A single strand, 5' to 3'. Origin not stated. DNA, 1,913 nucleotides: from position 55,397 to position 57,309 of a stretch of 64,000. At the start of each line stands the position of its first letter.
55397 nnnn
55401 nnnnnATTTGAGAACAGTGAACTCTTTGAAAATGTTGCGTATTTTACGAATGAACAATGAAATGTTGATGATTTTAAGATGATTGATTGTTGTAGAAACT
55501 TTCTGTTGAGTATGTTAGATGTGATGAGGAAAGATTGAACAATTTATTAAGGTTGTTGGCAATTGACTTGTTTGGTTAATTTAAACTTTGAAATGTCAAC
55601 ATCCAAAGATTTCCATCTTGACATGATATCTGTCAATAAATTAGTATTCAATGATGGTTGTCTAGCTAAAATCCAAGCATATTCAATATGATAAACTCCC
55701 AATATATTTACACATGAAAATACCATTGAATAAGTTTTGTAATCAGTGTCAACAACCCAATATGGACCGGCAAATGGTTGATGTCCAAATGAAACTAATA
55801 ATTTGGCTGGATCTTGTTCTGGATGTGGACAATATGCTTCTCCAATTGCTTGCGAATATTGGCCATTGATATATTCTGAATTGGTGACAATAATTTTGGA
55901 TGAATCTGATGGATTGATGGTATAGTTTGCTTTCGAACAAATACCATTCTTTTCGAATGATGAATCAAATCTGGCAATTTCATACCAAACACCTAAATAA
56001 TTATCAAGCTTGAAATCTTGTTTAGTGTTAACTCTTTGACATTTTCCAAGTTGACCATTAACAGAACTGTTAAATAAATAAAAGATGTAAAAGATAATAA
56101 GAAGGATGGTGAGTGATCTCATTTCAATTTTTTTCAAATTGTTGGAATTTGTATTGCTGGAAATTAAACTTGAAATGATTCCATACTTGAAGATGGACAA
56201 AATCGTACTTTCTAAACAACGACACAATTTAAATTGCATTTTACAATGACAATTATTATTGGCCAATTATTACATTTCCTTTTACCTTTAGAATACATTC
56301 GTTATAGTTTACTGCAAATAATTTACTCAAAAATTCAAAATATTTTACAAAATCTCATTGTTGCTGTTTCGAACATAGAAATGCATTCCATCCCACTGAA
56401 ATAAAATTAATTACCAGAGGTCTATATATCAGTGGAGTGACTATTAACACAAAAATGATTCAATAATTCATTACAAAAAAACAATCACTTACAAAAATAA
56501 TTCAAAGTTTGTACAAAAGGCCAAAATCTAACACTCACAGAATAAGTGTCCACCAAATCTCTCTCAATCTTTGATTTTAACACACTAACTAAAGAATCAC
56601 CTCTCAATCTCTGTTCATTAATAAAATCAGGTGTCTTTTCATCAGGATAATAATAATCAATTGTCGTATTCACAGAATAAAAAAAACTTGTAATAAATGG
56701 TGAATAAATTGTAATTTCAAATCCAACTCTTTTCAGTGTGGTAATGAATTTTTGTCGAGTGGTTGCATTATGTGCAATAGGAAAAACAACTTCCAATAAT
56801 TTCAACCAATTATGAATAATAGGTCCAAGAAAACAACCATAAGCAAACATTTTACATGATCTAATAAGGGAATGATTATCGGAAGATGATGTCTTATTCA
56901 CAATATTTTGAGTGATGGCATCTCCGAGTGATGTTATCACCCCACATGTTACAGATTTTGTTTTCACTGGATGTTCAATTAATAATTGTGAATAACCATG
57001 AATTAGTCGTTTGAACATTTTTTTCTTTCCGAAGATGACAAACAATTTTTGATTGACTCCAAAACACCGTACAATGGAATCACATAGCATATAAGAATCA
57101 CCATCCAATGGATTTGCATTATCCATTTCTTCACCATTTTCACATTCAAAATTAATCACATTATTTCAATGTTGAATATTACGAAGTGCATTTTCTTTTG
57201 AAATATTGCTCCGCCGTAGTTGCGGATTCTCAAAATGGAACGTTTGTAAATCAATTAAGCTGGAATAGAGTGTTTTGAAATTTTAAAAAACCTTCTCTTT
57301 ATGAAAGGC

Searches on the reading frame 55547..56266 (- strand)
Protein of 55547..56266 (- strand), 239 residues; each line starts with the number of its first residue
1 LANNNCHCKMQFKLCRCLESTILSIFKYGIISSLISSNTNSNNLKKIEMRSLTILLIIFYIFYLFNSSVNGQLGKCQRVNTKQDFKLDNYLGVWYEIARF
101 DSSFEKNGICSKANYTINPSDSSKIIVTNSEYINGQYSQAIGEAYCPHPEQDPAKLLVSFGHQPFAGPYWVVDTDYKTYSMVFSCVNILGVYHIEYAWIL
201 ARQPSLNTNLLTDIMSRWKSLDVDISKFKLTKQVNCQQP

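Call 26: search_protein_families(library=pfam, proteins=[window:55547-56266:-], max_evalue=0.001)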
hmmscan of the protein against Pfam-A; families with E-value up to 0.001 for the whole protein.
window:55547-56266:- (239 aa): 2 families
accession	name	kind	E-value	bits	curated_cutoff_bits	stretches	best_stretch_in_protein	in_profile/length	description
PF08212.18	Lipocalin_2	-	1.8e-22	80.3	24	1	86-233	2-146/146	Lipocalin-like domain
PF00061.29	Lipocalin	-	3.7e-12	47.1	23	1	92-231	2-141/145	Lipocalin / cytosolic fatty-acid binding protein family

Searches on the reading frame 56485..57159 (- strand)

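Call 26: search_protein_families(library=pfam, proteins=[window:56485-57159:-], max_evalue=0.001)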
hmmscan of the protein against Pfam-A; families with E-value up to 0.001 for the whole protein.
window:56485-57159:- (224 aa): 1 family
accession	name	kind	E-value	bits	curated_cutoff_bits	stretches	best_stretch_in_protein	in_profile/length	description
PF04117.17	Mpv17_PMP22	-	1.1e-05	25.8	27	1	191-221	8-38/62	Mpv17 / PMP22 family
